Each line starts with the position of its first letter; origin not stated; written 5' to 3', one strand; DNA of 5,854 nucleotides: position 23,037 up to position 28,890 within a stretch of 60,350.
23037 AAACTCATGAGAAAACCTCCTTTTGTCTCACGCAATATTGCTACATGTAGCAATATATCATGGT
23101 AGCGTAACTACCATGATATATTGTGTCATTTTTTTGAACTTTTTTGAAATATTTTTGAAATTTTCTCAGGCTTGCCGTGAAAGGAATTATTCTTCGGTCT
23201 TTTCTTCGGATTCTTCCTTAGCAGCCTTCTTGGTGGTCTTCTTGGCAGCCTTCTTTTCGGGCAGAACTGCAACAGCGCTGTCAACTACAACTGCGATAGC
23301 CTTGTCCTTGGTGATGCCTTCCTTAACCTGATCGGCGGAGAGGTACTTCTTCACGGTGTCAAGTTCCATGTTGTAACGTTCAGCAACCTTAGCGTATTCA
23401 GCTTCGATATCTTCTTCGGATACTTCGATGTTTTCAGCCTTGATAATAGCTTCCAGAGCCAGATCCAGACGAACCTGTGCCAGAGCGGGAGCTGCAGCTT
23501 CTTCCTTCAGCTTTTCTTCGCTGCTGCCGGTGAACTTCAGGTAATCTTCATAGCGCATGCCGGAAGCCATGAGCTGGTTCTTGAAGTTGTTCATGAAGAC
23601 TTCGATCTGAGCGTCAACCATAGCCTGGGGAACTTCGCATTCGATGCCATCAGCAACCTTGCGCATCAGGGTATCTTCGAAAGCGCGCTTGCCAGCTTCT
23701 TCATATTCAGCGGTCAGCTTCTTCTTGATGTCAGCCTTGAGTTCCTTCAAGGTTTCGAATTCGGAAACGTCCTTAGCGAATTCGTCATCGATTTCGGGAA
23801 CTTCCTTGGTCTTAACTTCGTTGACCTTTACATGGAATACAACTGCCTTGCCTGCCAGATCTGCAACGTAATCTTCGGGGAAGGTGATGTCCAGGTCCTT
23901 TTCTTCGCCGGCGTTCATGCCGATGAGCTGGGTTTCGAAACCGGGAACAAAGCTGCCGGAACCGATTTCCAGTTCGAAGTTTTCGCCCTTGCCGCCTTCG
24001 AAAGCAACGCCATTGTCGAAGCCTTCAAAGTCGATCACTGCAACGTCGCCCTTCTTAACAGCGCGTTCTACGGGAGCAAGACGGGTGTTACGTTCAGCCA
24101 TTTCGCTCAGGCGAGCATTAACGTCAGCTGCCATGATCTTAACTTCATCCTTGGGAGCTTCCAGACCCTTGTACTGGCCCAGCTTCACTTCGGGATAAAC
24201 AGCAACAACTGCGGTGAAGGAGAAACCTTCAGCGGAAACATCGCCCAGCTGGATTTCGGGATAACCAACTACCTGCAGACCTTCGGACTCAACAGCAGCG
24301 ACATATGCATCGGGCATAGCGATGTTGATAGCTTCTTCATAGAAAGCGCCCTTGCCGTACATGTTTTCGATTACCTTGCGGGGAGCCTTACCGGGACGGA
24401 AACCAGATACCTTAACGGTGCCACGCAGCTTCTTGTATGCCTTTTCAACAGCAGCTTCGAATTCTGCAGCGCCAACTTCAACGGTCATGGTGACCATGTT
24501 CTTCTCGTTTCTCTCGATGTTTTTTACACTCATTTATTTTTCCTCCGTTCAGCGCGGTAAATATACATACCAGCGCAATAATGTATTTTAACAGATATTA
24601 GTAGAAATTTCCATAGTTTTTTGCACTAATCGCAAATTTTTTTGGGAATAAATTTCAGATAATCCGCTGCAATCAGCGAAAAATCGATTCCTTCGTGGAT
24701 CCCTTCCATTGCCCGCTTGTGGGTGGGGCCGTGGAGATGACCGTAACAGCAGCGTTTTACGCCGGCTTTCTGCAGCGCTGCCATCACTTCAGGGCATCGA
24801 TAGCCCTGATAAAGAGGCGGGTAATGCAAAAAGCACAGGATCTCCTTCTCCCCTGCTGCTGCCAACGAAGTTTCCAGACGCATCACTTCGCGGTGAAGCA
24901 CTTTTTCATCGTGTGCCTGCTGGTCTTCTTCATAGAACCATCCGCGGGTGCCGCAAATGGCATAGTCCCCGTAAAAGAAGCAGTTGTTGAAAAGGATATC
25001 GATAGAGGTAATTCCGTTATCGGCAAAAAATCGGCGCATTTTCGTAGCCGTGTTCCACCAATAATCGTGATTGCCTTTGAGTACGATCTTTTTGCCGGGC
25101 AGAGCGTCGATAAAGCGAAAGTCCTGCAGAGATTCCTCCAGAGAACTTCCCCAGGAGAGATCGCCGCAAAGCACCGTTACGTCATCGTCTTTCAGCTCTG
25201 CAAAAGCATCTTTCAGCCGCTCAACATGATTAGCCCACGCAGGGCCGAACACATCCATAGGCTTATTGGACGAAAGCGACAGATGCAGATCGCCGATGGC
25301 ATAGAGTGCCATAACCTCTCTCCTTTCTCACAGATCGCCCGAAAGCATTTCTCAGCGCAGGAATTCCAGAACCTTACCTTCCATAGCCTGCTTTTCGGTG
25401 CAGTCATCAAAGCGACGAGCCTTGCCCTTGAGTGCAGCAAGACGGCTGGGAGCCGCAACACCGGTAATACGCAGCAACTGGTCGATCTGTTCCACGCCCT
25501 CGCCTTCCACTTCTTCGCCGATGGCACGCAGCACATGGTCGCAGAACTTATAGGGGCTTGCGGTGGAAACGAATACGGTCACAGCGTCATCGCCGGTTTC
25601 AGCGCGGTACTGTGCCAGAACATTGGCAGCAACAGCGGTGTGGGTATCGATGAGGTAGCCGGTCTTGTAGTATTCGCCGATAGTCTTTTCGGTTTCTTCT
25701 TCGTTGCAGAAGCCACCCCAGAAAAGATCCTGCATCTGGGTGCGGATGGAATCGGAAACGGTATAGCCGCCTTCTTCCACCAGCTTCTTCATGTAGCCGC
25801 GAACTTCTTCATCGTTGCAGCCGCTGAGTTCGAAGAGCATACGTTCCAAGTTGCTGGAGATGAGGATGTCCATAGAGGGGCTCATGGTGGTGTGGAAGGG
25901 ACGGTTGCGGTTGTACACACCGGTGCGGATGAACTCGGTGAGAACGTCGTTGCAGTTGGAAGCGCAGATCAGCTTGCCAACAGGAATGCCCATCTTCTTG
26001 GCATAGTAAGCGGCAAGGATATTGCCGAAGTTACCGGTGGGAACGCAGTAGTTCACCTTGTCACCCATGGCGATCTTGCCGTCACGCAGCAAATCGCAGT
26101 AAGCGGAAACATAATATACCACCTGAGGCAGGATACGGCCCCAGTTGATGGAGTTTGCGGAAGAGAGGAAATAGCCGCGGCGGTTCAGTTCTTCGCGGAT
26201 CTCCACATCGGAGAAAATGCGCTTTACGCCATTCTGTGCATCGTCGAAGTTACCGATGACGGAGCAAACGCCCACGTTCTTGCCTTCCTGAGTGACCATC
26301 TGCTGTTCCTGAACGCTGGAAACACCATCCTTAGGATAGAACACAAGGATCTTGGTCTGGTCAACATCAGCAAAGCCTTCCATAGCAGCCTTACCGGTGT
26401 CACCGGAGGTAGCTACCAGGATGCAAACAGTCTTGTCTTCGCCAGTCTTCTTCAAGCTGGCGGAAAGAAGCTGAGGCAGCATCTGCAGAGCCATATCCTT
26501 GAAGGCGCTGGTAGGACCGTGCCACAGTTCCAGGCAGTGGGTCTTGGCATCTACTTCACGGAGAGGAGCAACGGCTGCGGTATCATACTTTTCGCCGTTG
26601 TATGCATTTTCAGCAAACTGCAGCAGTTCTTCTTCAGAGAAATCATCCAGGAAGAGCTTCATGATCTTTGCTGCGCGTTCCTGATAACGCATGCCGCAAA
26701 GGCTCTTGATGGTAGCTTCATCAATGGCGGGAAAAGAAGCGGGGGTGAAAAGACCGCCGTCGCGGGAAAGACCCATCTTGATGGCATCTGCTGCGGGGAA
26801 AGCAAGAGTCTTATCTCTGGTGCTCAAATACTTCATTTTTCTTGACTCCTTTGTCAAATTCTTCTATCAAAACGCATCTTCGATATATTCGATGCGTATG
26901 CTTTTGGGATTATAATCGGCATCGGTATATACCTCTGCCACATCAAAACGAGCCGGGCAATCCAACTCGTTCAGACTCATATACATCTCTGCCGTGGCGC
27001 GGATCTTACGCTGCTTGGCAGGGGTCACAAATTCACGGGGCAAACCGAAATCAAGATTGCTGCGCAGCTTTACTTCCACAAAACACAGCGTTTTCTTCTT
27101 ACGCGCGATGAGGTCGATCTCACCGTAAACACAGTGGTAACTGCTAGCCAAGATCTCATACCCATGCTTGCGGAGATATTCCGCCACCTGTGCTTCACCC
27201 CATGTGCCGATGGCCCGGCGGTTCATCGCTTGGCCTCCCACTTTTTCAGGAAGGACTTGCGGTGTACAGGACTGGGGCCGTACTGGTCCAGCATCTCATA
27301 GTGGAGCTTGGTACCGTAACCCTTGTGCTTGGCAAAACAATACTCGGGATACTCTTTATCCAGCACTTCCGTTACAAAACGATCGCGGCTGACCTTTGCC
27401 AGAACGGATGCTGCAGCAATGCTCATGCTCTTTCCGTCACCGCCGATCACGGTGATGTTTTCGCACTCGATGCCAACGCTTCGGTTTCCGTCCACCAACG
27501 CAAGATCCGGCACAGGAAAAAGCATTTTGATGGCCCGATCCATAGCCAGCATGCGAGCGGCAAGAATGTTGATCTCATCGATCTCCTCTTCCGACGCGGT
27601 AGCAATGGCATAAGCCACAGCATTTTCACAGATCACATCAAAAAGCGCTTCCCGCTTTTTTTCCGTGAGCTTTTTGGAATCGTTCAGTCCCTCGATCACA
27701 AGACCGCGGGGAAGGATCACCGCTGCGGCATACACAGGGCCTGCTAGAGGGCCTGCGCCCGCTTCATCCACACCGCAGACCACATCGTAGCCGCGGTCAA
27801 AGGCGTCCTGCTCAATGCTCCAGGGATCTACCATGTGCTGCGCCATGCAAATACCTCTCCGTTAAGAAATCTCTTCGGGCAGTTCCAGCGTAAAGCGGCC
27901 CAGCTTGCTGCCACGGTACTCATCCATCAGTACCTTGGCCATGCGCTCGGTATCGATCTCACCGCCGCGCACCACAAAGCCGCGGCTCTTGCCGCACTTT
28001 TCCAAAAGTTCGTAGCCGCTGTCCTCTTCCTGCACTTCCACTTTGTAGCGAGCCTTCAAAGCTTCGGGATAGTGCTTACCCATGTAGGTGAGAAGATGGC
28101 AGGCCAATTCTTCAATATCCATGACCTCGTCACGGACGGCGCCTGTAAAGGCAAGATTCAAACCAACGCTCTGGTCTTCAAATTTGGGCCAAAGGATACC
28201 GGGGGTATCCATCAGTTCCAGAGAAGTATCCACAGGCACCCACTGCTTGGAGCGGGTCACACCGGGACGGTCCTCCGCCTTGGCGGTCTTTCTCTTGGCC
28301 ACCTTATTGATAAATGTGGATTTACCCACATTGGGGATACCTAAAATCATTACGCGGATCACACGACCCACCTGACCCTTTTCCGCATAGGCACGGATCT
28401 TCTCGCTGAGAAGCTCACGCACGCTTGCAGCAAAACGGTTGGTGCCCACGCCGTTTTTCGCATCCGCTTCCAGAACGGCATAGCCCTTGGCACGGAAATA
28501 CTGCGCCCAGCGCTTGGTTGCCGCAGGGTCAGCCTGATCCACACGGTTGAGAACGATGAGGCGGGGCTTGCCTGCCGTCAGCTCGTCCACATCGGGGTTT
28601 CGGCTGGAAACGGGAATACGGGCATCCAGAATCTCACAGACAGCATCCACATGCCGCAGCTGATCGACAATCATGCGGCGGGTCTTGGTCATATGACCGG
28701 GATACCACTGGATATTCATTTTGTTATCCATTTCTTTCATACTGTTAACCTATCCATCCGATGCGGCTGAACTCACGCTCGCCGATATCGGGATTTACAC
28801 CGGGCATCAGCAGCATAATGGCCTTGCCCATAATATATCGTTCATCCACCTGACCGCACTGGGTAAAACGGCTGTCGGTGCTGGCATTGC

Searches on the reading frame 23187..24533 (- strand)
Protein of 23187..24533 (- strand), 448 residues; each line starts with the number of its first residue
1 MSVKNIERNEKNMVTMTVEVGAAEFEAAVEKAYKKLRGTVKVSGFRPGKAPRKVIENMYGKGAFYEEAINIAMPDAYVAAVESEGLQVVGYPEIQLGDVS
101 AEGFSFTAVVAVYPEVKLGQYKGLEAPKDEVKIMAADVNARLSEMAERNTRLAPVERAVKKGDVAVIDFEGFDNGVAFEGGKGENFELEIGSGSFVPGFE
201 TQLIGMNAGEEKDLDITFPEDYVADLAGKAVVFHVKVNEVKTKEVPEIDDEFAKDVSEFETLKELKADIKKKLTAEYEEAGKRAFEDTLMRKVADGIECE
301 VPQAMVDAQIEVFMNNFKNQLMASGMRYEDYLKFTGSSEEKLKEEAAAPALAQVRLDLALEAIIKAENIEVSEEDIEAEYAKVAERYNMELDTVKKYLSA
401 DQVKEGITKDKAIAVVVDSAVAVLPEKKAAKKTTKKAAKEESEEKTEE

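Call 61: search_protein_families(library=pfam, proteins=[window:23187-24533:-], max_evalue=0.00001)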
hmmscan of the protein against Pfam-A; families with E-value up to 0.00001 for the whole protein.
window:23187-24533:- (448 aa): 3 families
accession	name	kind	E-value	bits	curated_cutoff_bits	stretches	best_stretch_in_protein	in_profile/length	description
PF05697.18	Trigger_N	-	6.4e-44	150.2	22.2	1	5-145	4-144/144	Bacterial trigger factor protein (TF)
PF05698.19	Trigger_C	-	7.2e-38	130.6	22.7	1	261-417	1-161/162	Bacterial trigger factor protein (TF) C-terminus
PF00254.34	FKBP_C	-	7.9e-16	58.6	21.1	1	157-237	3-93/94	FKBP-type peptidyl-prolyl cis-trans isomerase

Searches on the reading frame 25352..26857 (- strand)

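Call 61: search_protein_families(library=pfam, proteins=[window:25352-26857:-], max_evalue=0.00001)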
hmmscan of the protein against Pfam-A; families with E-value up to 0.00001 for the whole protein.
window:25352-26857:- (501 aa): 3 families
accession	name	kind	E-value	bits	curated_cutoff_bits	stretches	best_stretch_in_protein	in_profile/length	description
PF14821.11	Thr_synth_N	-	7.2e-20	71.4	25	1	9-86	1-79/79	Threonine synthase N terminus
PF00291.31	PALP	-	2.8e-14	53.6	35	1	112-367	30-264/295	Pyridoxal-phosphate dependent enzyme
PF24857.1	THR4_C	-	2.6e-06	27.9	27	1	407-450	1-45/85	Threonine synthase, C-terminal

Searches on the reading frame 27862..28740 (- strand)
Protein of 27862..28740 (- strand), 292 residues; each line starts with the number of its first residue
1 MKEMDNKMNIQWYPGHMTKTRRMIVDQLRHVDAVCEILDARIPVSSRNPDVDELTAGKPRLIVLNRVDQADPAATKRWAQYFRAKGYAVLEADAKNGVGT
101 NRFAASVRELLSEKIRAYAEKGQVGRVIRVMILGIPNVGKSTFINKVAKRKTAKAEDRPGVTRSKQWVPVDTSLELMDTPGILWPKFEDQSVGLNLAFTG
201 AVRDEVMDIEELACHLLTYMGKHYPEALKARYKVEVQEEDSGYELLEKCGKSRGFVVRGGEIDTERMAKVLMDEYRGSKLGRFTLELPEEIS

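Call 61: search_protein_families(library=pfam, proteins=[window:27862-28740:-], max_evalue=0.00001)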
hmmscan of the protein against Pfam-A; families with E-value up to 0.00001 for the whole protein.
window:27862-28740:- (292 aa): 3 families
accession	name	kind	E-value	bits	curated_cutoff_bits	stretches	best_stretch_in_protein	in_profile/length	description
PF01926.29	MMR_HSR1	-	1.3e-17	64.4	21.9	1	129-200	1-72/113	50S ribosome-binding GTPase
PF02421.24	FeoB_N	-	6.1e-08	32.8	27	1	129-182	2-57/156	Ferrous iron transport protein B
PF03193.22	RsgA_GTPase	-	6.6e-07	29.8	30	0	60-182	56-168/174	RsgA GTPase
